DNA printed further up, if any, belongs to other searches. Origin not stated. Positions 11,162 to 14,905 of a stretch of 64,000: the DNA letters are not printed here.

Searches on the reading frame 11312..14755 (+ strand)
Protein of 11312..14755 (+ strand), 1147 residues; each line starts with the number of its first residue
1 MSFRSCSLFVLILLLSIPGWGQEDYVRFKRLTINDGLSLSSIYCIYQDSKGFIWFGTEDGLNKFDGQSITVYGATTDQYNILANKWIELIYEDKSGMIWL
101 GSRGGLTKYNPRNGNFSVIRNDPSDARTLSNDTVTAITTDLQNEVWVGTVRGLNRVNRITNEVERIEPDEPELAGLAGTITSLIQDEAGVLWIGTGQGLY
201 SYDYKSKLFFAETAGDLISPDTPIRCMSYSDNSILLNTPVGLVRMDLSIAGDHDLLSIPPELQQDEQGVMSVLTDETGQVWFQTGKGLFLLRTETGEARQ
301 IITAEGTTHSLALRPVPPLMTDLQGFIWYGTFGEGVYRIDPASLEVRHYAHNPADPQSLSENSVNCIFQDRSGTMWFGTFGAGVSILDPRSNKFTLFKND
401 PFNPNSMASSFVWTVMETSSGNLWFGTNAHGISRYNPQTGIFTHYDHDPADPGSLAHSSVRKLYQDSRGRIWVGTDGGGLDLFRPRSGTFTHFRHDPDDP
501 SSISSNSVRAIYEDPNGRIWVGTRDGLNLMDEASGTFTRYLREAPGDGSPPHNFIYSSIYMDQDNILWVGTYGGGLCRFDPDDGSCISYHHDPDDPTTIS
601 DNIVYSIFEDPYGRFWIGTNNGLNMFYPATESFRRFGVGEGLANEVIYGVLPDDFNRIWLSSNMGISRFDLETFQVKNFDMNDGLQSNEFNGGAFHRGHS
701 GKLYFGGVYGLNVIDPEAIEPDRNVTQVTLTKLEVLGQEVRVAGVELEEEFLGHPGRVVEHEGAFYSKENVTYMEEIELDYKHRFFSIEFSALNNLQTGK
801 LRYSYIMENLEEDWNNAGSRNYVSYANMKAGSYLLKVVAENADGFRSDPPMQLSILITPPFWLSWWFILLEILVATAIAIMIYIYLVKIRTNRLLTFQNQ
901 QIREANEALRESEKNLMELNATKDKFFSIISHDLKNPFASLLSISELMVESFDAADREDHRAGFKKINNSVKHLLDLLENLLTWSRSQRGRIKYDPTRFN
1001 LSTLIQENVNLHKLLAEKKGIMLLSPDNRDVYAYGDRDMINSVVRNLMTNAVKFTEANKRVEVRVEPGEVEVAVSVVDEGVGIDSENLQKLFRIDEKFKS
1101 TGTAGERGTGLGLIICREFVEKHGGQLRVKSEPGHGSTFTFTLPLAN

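Call 41: search_protein_families(library=pfam, proteins=[window:11312-14755:+], max_evalue=0.00001)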
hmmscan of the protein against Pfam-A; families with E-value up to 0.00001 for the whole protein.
window:11312-14755:+ (1147 aa): 6 families
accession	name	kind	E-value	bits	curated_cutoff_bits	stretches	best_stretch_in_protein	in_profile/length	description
PF07494.17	Reg_prop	-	5e-58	186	20.4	1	503-524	2-23/24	Two component regulator propeller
PF02518.31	HATPase_c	-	3.4e-28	98.8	26.4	1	1035-1146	1-110/111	Histidine kinase-, DNA gyrase B-, and HSP90-like ATPase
PF00512.31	HisKA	-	2.4e-10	40.7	26.9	1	923-990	2-66/66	His Kinase A (phospho-acceptor) domain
PF08450.18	SGL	-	8.2e-10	39.1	26.3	0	423-526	15-106/246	SMP-30/Gluconolactonase/LRE-like region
PF23748.1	Beta-prop_LRRK2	-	1.4e-08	34.6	26.9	0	161-198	257-294/359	LRRK2 beta propeller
PF07495.19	Y_Y_Y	-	5.7e-08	33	26.6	1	798-844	5-51/65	Y_Y_Y domain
